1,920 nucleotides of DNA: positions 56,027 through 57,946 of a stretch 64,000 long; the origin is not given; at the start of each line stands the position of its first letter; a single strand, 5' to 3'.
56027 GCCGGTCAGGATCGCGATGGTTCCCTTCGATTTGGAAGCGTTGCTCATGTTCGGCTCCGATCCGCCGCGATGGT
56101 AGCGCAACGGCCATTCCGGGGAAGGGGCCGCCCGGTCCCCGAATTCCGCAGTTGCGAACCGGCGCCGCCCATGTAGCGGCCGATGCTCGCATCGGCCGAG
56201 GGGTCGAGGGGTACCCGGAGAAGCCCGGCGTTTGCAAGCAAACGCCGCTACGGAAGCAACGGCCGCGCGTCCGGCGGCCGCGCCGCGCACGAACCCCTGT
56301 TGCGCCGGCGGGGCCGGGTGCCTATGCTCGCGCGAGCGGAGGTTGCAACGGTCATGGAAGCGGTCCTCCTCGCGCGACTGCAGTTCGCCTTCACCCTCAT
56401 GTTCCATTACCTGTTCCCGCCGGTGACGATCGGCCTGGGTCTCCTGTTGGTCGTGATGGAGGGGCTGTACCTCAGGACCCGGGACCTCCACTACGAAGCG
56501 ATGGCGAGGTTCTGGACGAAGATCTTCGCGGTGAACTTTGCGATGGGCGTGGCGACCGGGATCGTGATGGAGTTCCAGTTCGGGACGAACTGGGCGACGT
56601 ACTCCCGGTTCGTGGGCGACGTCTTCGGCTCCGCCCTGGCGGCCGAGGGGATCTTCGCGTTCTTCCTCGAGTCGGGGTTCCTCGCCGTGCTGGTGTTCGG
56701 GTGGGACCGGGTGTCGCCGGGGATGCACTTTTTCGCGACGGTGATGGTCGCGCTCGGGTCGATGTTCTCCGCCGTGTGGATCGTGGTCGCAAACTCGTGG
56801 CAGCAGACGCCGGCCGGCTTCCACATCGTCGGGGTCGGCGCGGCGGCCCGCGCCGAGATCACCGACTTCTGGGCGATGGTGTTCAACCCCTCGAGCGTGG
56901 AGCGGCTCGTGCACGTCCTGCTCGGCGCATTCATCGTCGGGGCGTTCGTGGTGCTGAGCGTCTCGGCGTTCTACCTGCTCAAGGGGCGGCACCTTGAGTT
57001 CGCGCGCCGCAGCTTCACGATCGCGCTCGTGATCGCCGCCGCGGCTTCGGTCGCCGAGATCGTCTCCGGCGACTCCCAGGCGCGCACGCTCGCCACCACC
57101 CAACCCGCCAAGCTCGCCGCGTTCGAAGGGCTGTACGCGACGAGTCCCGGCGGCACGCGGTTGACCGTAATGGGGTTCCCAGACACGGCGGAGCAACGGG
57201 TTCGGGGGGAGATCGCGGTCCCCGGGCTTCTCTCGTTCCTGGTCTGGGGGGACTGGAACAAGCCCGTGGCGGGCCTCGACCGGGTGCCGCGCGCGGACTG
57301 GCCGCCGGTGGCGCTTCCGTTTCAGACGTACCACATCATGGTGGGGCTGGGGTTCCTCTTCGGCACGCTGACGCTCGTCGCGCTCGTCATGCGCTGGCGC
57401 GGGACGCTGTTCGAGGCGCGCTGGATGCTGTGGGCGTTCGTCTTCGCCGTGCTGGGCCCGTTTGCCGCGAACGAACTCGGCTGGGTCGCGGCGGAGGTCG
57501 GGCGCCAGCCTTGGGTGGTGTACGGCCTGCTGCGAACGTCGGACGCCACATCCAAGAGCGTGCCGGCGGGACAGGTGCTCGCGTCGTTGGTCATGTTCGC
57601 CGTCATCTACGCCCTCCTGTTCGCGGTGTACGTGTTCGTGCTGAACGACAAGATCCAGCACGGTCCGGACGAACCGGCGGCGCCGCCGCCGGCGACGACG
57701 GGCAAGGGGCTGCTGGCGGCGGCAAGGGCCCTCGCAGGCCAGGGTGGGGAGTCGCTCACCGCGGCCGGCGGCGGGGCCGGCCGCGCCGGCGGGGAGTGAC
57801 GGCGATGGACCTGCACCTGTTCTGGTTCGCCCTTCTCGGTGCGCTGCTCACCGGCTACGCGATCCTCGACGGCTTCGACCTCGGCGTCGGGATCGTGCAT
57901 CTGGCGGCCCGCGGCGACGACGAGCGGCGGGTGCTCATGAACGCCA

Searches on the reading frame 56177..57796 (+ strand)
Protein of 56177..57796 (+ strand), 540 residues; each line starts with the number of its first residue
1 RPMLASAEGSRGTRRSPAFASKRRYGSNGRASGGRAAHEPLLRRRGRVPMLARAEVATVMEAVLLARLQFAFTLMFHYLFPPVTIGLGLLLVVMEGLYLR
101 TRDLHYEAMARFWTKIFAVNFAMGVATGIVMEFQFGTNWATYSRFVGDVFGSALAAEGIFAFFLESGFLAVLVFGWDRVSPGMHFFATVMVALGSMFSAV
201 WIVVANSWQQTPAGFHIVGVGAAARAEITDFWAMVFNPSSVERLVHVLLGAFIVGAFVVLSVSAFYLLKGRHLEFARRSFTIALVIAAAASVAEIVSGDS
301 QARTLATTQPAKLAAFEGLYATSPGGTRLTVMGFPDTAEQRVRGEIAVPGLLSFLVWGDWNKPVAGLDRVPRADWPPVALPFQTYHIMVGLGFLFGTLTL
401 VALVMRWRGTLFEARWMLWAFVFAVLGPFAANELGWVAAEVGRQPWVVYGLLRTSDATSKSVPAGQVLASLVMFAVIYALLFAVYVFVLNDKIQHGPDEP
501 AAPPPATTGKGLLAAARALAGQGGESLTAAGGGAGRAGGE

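Call 34: search_protein_families(library=pfam, proteins=[window:56177-57796:+], max_evalue=0.00001)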
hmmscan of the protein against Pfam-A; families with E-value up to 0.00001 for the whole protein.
window:56177-57796:+ (540 aa): 1 family
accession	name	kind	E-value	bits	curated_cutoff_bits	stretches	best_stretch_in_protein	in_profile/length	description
PF01654.22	Cyt_bd_oxida_I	-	4.3e-167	556.4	26.2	1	65-497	1-418/418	Cytochrome bd terminal oxidase subunit I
